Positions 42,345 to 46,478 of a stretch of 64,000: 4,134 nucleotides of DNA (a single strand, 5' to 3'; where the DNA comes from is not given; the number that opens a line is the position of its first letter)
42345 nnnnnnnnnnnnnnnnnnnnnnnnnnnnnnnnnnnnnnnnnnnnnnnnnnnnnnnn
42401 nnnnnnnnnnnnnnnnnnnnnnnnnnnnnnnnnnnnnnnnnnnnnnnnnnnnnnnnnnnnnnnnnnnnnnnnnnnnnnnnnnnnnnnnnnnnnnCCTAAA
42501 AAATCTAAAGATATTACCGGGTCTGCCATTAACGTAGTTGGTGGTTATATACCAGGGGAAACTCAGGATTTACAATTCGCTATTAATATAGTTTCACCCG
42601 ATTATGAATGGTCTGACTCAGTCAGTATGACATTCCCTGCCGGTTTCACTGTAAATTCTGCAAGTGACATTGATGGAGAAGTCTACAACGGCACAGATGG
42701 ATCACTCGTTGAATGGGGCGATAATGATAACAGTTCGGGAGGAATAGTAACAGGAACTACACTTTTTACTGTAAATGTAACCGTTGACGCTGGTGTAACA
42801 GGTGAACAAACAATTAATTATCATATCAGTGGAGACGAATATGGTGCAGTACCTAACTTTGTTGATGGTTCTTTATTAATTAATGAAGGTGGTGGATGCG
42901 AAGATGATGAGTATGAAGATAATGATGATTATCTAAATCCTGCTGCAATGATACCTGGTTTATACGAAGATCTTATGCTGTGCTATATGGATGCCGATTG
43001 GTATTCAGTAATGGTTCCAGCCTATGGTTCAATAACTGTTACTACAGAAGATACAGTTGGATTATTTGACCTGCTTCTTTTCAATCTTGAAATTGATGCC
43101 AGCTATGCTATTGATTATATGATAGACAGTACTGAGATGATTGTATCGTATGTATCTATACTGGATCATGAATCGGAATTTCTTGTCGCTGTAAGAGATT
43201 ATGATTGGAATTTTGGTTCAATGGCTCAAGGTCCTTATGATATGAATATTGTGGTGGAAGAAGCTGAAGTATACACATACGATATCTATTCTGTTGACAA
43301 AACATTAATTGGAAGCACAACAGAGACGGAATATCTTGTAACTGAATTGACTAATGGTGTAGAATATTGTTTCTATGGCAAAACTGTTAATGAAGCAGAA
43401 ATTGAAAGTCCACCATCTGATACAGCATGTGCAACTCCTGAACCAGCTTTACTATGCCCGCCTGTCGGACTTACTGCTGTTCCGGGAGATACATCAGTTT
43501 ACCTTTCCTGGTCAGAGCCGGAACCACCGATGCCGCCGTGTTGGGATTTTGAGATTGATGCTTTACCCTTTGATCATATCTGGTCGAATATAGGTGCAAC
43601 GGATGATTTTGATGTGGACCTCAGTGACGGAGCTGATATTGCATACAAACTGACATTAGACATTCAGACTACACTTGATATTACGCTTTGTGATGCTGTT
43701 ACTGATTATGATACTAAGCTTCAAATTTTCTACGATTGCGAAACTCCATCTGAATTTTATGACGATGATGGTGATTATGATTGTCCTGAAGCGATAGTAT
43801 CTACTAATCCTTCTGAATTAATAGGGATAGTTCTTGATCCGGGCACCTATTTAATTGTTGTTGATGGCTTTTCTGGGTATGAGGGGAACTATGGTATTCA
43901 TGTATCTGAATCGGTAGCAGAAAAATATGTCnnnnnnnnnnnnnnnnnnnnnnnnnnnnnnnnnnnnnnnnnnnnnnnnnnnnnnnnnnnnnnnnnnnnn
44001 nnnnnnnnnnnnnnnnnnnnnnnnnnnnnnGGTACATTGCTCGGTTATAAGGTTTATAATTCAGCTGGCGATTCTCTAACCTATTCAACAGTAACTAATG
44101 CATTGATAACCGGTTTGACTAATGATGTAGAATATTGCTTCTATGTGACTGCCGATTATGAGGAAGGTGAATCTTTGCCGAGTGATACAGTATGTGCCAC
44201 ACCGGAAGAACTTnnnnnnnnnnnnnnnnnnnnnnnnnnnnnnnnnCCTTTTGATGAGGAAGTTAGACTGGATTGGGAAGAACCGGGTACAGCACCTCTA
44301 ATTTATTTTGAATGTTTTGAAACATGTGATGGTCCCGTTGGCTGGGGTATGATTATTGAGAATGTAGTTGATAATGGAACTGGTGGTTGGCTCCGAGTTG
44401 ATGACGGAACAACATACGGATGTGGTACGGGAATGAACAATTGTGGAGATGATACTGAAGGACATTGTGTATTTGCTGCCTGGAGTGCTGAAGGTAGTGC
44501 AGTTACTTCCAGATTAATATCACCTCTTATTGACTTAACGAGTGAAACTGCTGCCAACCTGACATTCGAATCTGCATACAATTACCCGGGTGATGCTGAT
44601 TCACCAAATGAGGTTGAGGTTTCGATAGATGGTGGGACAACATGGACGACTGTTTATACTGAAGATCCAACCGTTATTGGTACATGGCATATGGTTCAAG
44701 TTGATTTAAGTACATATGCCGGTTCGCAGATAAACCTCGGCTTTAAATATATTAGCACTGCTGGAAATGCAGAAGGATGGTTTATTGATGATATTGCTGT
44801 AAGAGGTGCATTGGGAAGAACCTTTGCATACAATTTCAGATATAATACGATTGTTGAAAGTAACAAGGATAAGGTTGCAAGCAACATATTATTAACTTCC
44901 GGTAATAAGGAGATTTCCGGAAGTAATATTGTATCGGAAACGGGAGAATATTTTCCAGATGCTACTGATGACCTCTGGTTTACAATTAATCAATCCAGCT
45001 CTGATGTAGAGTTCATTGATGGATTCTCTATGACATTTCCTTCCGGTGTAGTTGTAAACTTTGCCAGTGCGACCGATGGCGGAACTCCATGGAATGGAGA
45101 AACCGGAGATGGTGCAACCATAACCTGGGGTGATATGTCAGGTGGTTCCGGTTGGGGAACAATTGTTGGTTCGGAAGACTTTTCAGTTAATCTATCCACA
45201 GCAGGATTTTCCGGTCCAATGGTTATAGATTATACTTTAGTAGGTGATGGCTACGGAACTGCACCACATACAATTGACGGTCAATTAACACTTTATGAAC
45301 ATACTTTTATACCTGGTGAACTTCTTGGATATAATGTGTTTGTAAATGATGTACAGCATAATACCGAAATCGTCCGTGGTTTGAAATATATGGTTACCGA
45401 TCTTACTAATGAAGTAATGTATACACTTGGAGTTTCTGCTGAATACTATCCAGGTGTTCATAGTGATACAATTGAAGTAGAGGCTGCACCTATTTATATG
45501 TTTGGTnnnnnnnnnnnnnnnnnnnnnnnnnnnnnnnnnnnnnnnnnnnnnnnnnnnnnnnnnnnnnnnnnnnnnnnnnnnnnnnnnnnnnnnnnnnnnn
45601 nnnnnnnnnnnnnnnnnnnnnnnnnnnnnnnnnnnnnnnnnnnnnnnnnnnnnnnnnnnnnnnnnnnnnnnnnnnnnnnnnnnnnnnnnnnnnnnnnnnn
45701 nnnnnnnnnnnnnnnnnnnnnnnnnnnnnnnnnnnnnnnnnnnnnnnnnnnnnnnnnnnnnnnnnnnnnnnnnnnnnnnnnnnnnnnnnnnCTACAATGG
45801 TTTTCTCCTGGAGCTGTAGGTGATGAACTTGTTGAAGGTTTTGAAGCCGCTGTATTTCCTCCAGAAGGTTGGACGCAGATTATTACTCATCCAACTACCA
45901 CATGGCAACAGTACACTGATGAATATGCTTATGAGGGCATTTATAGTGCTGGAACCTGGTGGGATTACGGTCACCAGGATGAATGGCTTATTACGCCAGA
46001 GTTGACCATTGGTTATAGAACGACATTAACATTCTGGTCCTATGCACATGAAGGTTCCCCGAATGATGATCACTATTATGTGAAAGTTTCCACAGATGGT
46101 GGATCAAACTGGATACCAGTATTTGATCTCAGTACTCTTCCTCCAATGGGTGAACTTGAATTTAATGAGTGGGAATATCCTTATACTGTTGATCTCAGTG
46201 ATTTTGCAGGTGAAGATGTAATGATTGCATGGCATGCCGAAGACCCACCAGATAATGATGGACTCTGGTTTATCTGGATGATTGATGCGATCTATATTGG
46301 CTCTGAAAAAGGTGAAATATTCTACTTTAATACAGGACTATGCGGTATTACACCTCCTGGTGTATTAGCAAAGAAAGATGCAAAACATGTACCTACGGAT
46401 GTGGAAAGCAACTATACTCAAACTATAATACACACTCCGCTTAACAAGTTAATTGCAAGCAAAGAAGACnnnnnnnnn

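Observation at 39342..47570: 2742-aa mosaic surface protein combining a lamin-tail domain, three PPC domains, four MAM-like domains, FN3, dockerin and a T9SS sorting domain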

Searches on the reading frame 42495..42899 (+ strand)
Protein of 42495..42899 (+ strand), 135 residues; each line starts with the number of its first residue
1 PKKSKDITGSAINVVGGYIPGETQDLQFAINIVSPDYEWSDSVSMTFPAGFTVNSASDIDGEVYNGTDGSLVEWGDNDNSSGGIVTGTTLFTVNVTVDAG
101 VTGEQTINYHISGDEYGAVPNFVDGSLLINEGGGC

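Call 71: search_solved_structures(query=A6, max_evalue=10)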
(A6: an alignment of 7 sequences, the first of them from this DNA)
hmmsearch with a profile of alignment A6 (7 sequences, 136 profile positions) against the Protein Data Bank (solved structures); distinct sequences matched with E-value up to 10: 1.
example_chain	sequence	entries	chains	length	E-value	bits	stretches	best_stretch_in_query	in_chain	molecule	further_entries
4zto_H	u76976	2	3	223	2.6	11.2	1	67-119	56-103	RABBIT MONOCLONAL ANTIBODY R53 FAB HEAVY CHAIN | Heavy chain of Fab fragment of rabbit monoclonal antibody R53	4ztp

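Call 79: search_protein_families(library=ncbifam, proteins=[window:42495-42899:+], max_evalue=0.001)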
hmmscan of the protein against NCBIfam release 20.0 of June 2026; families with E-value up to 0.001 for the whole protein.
window:42495-42899:+ (135 aa): 0 families

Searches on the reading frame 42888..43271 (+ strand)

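Call 11: search_protein_families(library=pfam, proteins=[window:42888-43271:+], max_evalue=10)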
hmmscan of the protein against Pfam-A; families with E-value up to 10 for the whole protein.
seq(128 aa): 1 family
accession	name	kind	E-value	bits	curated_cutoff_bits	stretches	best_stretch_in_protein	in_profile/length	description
PF04151.21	PPC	-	0.054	14.8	25.9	1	35-64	1-30/70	Bacterial pre-peptidase C-terminal domain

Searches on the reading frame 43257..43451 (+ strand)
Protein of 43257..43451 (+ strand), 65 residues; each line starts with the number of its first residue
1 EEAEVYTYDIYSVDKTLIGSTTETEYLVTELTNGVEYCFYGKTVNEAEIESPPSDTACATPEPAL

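Call 48: search_protein_families(library=pfam, proteins=[window:43257-43451:+], max_evalue=1)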
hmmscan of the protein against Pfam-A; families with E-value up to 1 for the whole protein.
seq(65 aa): 2 families
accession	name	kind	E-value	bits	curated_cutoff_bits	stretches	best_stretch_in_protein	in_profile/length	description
PF00041.27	fn3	-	0.011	16.4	25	1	8-54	32-78/84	Fibronectin type III domain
PF09294.16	Interfer-bind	-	0.026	15.2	21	1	20-60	61-102/104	Interferon-alpha/beta receptor, fibronectin type III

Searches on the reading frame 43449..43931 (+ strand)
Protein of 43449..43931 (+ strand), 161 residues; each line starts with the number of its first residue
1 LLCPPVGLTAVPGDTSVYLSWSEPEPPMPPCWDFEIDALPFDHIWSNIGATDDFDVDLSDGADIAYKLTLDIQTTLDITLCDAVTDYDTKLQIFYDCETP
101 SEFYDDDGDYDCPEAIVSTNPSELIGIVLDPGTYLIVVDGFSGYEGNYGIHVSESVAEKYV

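Call 11: search_protein_families(library=pfam, proteins=[window:43449-43931:+], max_evalue=10)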
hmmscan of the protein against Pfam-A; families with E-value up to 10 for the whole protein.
seq(161 aa): 1 family
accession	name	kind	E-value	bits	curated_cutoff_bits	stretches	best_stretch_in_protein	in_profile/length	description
PF04151.21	PPC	-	0.025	15.9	25.9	1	66-140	5-70/70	Bacterial pre-peptidase C-terminal domain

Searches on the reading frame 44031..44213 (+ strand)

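Call 48: search_protein_families(library=pfam, proteins=[window:44031-44213:+], max_evalue=1)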
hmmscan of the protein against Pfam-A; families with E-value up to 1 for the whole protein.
seq(61 aa): 4 families
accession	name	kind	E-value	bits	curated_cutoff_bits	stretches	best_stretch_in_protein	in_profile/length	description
PF00041.27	fn3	-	0.00015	22.3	25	1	1-53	27-80/84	Fibronectin type III domain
PF09294.16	Interfer-bind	-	0.0012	19.6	21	1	17-57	60-102/104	Interferon-alpha/beta receptor, fibronectin type III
PF23376.1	Fn3_VIN3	-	0.0054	17.7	33.9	1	10-49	48-87/99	VIN3-like, fibronectin type-III domain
PF16656.11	Pur_ac_phosph_N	-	0.079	14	30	1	17-42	56-81/93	Purple acid Phosphatase, N-terminal domain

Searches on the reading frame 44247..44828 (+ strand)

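Call 79: search_protein_families(library=ncbifam, proteins=[window:44247-44828:+], max_evalue=0.001)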
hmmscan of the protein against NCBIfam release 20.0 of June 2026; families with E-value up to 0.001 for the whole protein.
window:44247-44828:+ (194 aa): 2 families
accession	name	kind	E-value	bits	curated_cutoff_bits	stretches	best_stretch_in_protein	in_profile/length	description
NF038128.1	choice_anch_J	domain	4.3e-15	56.3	30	1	44-185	11-162/162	choice-of-anchor J domain-containing protein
NF038112.1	myxo_dep_M36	subfamily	0.00012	19.4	1500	0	81-139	1027-1092/1604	myxosortase-dependent M36 family metallopeptidase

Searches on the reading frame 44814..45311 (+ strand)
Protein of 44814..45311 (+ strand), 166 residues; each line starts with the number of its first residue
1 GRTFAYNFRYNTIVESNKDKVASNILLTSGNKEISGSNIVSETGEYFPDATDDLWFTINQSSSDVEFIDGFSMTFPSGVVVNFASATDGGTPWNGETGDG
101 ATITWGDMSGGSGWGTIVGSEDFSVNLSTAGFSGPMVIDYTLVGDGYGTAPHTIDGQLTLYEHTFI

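Call 11: search_protein_families(library=pfam, proteins=[window:44814-45311:+], max_evalue=10)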
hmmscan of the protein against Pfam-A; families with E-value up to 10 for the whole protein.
seq(166 aa): 1 family
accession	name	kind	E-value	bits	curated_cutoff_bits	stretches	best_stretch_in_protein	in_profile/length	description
PF17481.7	Phage_sheath_domII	-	0.035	15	31.4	1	8-70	27-90/98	Phage tail sheath protein beta-sandwich domain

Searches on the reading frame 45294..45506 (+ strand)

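Call 11: search_protein_families(library=pfam, proteins=[window:45294-45506:+], max_evalue=10)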
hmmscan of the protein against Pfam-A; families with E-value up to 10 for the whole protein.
seq(71 aa): 1 family
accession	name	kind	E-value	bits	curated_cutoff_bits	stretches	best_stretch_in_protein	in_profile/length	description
PF00041.27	fn3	-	0.053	14.2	25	1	8-50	27-69/84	Fibronectin type III domain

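Call 48: search_protein_families(library=pfam, proteins=[window:45303-45497:+], max_evalue=1)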
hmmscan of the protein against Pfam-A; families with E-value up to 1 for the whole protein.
seq(65 aa): 1 family
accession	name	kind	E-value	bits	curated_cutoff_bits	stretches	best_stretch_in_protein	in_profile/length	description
PF00041.27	fn3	-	0.045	14.4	25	1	5-48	27-70/84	Fibronectin type III domain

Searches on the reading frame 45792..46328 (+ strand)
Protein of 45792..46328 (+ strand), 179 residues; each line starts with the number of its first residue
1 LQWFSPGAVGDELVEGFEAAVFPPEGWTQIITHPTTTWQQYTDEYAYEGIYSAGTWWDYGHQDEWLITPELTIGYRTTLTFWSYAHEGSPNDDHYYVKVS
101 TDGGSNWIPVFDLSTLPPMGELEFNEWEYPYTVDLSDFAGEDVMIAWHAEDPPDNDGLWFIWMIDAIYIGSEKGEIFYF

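Call 79: search_protein_families(library=ncbifam, proteins=[window:45792-46328:+], max_evalue=0.001)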
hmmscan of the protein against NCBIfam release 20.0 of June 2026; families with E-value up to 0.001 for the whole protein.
window:45792-46328:+ (179 aa): 1 family
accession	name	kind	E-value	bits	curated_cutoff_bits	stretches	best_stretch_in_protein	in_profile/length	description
NF038128.1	choice_anch_J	domain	7.7e-23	81.5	30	1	13-169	2-162/162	choice-of-anchor J domain-containing protein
